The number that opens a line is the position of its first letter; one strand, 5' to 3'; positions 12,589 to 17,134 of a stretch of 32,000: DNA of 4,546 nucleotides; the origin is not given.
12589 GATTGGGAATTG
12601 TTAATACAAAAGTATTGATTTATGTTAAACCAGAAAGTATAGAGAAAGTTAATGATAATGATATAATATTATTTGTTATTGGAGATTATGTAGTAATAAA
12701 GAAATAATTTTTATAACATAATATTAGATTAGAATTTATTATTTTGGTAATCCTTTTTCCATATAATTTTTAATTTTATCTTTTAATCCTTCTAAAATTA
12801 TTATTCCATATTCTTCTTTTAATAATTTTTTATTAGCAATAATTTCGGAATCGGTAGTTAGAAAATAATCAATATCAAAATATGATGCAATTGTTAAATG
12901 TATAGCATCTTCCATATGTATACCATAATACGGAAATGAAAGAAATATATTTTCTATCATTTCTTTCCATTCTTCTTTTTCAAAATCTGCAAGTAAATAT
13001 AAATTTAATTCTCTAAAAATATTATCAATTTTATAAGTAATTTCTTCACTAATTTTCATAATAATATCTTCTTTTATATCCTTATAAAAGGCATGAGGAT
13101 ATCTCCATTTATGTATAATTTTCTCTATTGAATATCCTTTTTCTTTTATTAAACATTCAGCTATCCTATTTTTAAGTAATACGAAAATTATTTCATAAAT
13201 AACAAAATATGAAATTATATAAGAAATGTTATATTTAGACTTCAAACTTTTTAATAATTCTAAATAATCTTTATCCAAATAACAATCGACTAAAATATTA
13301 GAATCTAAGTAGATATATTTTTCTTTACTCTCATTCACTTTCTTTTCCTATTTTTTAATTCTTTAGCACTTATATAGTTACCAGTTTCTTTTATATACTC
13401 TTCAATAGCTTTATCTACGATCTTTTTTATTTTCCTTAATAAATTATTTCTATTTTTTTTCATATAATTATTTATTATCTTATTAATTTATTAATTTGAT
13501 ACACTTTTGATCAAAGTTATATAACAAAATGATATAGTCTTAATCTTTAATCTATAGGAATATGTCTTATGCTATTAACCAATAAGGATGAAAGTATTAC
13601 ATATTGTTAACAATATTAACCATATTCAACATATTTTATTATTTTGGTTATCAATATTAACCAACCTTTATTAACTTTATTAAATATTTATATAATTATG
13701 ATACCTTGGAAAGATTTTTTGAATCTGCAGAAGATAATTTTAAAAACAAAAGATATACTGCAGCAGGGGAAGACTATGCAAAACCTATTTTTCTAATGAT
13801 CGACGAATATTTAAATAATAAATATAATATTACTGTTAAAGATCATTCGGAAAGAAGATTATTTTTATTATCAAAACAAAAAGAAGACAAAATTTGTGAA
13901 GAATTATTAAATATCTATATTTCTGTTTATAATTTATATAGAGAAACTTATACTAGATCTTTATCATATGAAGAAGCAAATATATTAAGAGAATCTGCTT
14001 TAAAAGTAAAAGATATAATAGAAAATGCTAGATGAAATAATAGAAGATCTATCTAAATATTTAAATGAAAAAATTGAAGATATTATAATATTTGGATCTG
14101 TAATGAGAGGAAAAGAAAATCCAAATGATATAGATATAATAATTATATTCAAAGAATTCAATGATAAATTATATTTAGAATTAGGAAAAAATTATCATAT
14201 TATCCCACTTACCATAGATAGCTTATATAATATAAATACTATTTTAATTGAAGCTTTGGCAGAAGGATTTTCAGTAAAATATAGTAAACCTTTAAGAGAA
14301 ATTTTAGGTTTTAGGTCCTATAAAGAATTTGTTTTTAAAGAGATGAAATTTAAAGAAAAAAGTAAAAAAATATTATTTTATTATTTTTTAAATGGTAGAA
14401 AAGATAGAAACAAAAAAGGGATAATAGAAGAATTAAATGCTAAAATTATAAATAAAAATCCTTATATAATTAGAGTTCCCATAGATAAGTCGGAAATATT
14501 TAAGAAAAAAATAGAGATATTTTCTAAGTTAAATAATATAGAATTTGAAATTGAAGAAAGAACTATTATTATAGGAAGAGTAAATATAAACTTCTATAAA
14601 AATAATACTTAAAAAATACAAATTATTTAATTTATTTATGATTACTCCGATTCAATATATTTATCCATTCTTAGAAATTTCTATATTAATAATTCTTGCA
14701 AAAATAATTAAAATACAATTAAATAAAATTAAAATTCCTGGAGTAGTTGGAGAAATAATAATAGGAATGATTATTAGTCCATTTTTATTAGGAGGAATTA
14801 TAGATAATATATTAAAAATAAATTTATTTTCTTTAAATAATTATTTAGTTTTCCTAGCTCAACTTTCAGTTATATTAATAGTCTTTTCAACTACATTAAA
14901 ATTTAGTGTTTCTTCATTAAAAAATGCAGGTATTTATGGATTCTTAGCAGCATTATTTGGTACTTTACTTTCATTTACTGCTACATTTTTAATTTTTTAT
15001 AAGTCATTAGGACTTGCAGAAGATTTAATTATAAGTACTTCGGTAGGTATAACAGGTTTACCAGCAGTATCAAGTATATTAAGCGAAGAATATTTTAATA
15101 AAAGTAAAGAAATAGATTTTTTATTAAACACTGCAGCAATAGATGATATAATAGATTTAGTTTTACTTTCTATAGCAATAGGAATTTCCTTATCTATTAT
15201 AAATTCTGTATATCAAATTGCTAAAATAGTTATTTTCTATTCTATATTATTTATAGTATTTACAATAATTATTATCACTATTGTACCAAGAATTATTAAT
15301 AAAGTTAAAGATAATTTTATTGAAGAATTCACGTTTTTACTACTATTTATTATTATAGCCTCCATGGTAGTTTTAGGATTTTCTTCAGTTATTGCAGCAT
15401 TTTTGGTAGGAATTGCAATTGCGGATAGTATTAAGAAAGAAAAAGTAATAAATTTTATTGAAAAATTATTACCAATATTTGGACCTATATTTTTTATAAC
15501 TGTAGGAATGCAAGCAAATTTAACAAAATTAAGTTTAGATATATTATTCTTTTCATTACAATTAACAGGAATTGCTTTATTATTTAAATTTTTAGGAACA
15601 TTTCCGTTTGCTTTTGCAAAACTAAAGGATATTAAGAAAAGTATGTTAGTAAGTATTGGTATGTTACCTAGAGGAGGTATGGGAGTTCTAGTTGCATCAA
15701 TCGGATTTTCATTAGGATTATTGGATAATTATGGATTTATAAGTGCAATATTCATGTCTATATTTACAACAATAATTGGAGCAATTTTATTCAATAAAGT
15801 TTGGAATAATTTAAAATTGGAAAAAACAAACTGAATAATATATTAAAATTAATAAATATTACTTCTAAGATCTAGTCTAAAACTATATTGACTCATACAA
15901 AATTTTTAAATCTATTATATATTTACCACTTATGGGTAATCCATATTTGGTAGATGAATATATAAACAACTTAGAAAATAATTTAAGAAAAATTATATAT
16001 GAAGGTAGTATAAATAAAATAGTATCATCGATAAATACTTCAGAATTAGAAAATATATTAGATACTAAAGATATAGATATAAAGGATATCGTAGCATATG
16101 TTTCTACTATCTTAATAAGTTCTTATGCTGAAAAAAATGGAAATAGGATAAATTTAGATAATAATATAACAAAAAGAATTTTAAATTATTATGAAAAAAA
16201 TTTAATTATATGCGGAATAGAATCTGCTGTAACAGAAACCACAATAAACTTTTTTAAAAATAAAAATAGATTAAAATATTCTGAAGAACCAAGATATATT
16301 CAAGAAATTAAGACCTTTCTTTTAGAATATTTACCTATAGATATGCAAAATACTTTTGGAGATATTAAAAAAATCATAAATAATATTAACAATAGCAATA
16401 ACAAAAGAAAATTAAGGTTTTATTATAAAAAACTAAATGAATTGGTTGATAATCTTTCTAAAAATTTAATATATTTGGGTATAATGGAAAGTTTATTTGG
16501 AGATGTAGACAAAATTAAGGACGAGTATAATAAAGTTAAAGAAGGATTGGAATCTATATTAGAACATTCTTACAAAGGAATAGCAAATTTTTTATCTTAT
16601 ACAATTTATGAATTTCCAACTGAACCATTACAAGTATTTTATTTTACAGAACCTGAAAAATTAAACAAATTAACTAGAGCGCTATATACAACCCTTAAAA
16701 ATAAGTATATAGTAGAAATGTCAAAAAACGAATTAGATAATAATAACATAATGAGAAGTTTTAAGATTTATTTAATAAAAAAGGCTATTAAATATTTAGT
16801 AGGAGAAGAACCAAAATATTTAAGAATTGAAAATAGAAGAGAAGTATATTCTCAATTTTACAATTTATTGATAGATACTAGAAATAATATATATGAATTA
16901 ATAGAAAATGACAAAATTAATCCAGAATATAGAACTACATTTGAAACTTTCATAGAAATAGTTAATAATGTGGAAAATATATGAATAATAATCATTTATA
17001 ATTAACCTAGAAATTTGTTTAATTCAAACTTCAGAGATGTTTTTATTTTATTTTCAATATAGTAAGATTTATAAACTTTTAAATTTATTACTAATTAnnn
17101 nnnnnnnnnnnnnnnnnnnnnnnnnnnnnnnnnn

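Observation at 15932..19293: Candidate uncharacterised module: helical-family protein + JAB/MPN-like protein + HExxH zincin-like protein, with the two novel families co-located three times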

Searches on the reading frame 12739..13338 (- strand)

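Call 14: search_protein_families(library=pfam, proteins=[window:12739-13338:-], max_evalue=0.01)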
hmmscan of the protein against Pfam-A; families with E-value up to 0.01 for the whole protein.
window:12739-13338:- (199 aa): 2 families
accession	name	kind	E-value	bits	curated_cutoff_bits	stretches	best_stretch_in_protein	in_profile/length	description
PF16289.11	PIN_12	-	0.00055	20.8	32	1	9-147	1-148/172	PIN domain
PF01850.27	PIN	-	0.0011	20.1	23.6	0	9-165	1-113/120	PIN domain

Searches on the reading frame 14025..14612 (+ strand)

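Call 14: search_protein_families(library=pfam, proteins=[window:14025-14612:+], max_evalue=0.01)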
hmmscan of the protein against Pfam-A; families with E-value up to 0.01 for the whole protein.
window:14025-14612:+ (195 aa): 4 families
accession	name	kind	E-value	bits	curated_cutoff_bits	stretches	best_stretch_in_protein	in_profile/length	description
PF18765.7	Polbeta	-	2.9e-07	31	26.9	1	9-60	3-58/93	Polymerase beta, Nucleotidyltransferase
PF01909.29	NTP_transf_2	-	1.3e-06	29.1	21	1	3-75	2-72/93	Nucleotidyltransferase domain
PF22014.2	DUF6932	-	4.2e-06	27.7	27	1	3-135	39-140/142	Family of unknown function (DUF6932)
PF14792.12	DNA_pol_B_palm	-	0.0024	18.5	25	1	4-69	12-72/113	DNA polymerase beta palm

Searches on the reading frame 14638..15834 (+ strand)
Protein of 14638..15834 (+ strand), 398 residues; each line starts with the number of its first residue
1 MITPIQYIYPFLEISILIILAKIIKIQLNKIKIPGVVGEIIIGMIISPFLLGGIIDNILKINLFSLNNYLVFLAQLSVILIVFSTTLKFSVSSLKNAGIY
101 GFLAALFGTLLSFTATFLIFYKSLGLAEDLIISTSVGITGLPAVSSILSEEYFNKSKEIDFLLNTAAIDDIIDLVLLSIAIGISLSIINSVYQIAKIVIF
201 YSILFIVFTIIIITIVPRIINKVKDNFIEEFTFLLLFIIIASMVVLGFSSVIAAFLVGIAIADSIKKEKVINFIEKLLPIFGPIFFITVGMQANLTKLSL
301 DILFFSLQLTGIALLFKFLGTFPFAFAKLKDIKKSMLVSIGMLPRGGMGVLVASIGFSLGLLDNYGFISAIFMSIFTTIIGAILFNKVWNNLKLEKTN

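Call 35: find_related_loci(query=window:14638-15834:+, collection=genome_contigs, flank=10000)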
Query window:14638-15834:+ (398 aa) in genome_contigs; peptide patterns used: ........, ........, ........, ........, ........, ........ (x = any residue, [..] = any of these).
149 stretches matched a pattern, but none encodes a relative of the query by tblastn (E <= 1e-3).
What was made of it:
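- Tried and rejected: The Na+/H+ exchanger was scanned against GTDB representative genomes (call 35).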

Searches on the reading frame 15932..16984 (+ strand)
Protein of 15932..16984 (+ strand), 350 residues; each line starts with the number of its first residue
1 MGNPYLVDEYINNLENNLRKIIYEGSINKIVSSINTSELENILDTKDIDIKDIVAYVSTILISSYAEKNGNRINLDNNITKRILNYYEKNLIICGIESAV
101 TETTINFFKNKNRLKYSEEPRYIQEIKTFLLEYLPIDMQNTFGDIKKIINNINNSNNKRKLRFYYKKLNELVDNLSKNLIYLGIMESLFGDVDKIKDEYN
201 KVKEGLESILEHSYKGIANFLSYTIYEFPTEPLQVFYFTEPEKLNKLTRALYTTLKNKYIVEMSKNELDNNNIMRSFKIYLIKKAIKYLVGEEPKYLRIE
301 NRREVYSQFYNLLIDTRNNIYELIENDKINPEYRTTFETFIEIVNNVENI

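Call 5: search_protein_families(library=pfam, proteins=[window:15932-16984:+], max_evalue=1)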
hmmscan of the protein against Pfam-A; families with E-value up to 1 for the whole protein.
window:15932-16984:+ (350 aa): 4 families
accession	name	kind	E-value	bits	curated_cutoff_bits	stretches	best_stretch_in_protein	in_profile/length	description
PF14072.11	DndB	-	0.0027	17.3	29.1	1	237-336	161-260/338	DNA-sulfur modification-associated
PF25432.1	FF_PRPF40A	-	0.058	13.7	27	1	315-348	4-37/60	PRPF40A-like, FF domain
PF18593.6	CdiI_2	-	0.097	13.9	26.7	1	123-176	2-55/91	CdiI immunity protein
PF10374.15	EST1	-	0.87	10.5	25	0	22-95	55-125/135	Telomerase activating protein Est1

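Call 21: search_protein_families(library=ncbifam, proteins=[window:15932-16984:+], max_evalue=1)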
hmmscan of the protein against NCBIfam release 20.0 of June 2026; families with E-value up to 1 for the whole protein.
window:15932-16984:+ (350 aa): 3 families
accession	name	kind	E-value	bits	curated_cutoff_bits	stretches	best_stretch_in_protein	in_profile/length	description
NF003070.0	PRK03995.1-1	equivalog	0.012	15.2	352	1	28-112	132-216/237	D-aminoacyl-tRNA deacylase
NF002375.0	PRK01371.1-2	equivalog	0.13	12.5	137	1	145-209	39-101/137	sec-independent translocase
TIGR03754.1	conj_TOL_TraD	equivalog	0.13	10.7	647.55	1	111-223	301-418/643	type IV conjugative transfer system coupling protein TraD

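Call 52: search_protein_families(library=padloc, proteins=[window:15932-16984:+], max_evalue=1)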
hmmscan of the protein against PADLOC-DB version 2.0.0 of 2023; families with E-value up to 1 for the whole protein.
window:15932-16984:+ (350 aa): 0 families

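Call 53: search_protein_families(library=phrogs, proteins=[window:15932-16984:+], max_evalue=1)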
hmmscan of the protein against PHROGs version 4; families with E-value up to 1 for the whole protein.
window:15932-16984:+ (350 aa): 2 families
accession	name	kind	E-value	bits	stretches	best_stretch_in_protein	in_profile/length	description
phrog_9623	-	unknown function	0.11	13.6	1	8-62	8-60/110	-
phrog_26908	-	unknown function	0.14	11.8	1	128-195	323-387/615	-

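Call 86: find_related_loci(query=window:15932-16984:+, collection=viral_contigs, flank=10000)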
Query window:15932-16984:+ (350 aa) in viral_contigs; peptide patterns used: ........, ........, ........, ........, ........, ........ (x = any residue, [..] = any of these).
37 stretches matched a pattern, but none encodes a relative of the query by tblastn (E <= 1e-3).
